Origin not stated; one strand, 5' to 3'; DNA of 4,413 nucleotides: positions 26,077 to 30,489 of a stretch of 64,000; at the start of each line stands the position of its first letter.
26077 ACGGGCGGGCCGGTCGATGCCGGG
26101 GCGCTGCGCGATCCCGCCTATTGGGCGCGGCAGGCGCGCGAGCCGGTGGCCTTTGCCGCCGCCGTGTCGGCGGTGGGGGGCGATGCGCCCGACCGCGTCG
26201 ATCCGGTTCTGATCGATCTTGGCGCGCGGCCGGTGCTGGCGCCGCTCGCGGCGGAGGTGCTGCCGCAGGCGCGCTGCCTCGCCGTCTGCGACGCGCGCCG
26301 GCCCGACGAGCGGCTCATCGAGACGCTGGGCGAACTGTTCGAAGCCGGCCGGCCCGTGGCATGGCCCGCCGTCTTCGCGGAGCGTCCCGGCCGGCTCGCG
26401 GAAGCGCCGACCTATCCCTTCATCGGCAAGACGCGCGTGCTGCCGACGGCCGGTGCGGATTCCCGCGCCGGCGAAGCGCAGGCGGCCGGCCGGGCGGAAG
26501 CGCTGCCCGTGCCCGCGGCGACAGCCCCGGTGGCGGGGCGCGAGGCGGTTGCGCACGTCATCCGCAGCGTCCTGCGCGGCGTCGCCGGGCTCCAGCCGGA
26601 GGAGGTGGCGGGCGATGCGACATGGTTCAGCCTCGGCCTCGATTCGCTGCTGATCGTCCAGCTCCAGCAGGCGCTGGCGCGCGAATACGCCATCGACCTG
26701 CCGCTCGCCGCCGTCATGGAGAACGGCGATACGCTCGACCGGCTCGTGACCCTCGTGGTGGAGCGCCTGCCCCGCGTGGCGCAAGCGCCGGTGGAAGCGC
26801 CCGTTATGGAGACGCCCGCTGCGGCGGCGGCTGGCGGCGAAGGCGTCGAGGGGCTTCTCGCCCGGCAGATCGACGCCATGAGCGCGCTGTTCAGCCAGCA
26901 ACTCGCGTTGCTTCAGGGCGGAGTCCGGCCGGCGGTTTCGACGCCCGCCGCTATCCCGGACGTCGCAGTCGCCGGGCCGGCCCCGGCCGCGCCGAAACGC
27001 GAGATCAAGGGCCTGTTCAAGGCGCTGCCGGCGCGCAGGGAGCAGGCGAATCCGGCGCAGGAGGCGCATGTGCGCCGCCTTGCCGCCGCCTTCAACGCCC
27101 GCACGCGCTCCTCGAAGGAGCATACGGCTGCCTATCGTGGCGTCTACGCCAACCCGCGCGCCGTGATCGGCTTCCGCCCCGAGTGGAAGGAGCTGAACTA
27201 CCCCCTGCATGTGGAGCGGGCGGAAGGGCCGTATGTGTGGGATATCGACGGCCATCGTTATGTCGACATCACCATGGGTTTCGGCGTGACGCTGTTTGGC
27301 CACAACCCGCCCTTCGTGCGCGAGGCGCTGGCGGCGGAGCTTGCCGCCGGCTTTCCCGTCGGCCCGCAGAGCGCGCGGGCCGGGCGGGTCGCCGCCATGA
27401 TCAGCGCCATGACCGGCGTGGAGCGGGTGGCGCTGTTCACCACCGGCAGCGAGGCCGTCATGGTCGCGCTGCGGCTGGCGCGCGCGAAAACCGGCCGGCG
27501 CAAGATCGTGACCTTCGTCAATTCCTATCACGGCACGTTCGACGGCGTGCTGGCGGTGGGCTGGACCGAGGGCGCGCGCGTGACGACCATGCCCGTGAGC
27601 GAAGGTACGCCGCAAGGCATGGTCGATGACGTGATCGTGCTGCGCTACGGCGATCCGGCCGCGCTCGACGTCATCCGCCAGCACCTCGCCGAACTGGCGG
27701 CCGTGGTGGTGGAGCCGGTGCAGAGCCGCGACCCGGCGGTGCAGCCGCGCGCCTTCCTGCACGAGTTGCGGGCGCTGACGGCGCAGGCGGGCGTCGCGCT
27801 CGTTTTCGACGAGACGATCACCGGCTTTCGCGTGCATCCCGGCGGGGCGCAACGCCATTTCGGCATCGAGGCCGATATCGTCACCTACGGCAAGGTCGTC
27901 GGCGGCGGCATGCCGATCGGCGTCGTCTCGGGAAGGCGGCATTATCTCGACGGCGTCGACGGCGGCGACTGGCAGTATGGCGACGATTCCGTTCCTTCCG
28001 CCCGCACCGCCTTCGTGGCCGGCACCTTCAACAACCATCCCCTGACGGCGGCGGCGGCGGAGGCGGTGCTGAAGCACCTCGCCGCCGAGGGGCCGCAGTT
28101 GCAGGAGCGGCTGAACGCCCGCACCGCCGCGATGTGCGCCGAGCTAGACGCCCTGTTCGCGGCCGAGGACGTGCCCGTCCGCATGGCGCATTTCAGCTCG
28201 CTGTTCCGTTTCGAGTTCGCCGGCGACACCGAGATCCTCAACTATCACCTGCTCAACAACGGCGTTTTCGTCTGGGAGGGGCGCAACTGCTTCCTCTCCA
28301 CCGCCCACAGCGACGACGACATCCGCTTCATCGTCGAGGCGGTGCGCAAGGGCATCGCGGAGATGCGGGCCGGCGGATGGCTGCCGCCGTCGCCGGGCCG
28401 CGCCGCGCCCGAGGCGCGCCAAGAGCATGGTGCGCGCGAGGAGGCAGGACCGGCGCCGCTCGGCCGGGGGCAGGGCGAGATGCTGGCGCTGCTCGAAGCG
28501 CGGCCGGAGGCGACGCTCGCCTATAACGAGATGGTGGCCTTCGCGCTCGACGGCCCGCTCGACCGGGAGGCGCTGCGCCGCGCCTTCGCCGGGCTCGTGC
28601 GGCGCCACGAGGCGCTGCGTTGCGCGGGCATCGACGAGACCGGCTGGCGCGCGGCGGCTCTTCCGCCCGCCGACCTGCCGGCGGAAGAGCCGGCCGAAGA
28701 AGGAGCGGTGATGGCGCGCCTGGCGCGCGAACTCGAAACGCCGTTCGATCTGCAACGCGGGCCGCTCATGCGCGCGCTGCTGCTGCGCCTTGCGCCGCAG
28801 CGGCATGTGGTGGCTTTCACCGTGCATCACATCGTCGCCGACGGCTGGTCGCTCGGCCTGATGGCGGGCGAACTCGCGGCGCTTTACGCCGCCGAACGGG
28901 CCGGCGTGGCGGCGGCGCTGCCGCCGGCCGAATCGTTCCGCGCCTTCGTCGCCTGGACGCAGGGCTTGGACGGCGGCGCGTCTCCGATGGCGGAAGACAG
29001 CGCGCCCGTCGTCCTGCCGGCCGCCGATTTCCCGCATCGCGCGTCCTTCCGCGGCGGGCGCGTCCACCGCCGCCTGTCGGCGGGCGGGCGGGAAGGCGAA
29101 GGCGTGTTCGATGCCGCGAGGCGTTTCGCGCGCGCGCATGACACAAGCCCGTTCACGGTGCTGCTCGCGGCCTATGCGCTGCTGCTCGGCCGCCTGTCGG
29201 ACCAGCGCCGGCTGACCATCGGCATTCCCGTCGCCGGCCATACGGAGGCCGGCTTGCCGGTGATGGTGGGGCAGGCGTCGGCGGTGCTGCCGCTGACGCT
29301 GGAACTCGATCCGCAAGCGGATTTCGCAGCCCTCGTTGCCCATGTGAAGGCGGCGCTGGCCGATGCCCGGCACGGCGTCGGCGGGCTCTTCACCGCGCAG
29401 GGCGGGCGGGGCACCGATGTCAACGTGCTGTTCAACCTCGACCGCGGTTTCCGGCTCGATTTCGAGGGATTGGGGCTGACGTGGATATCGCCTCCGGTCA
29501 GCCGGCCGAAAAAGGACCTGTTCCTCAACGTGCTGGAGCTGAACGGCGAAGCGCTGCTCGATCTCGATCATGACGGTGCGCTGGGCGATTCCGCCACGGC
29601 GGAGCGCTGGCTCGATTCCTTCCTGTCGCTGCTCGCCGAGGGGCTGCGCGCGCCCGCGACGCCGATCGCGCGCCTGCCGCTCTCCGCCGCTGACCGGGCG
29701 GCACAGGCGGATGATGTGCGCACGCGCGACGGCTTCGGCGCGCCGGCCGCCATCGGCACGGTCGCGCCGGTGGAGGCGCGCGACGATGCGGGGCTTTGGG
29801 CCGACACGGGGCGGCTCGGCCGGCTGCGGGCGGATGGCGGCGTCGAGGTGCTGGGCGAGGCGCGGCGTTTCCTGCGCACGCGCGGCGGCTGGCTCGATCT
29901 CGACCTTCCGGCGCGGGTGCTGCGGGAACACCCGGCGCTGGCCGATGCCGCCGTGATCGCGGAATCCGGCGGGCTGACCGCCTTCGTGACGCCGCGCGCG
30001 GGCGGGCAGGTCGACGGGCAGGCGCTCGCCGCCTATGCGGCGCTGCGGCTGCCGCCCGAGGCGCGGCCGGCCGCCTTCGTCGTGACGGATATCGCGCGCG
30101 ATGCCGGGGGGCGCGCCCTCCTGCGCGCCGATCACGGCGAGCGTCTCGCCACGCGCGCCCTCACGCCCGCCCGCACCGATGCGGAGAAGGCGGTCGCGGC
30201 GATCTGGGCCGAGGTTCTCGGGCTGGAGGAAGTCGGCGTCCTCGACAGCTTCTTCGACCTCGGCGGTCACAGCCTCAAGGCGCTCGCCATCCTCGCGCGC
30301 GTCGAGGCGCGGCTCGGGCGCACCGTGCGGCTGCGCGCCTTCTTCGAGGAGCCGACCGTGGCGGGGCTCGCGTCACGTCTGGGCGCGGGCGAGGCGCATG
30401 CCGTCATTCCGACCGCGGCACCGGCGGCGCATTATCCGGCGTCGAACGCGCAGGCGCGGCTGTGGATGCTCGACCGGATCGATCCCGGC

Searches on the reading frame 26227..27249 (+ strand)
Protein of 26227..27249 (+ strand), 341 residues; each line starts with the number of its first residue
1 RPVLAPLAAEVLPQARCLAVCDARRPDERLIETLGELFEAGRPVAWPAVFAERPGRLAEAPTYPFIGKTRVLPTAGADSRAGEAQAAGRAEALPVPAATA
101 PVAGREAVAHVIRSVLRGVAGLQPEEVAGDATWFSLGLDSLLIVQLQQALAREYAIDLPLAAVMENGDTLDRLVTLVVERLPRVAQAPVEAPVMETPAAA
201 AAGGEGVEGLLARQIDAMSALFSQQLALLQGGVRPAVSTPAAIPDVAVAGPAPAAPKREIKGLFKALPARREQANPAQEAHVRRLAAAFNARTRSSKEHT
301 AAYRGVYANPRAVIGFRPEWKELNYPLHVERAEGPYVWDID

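Call 19: search_protein_families(library=pfam, proteins=[window:26227-27249:+], max_evalue=0.001)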
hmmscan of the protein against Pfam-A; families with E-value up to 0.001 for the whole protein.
window:26227-27249:+ (341 aa): 1 family
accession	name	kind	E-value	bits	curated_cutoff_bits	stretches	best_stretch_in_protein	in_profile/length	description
PF00550.31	PP-binding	-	2.3e-12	47.4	20.8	1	111-176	2-66/67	Phosphopantetheine attachment site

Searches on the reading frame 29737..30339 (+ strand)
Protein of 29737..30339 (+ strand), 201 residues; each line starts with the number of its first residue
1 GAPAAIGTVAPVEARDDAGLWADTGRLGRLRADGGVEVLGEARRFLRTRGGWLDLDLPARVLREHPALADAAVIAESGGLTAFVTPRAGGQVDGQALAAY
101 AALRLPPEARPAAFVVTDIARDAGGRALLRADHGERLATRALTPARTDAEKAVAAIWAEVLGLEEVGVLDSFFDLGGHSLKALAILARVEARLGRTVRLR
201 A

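Call 19: search_protein_families(library=pfam, proteins=[window:29737-30339:+], max_evalue=0.001)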
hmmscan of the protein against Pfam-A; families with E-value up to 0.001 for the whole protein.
window:29737-30339:+ (201 aa): 2 families
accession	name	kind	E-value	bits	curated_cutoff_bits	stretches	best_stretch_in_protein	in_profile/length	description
PF00550.31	PP-binding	-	7.1e-11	42.6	20.8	1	152-199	2-51/67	Phosphopantetheine attachment site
PF13193.12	AMP-binding_C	-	9.5e-05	23.7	24.5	1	61-118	5-67/76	AMP-binding enzyme C-terminal domain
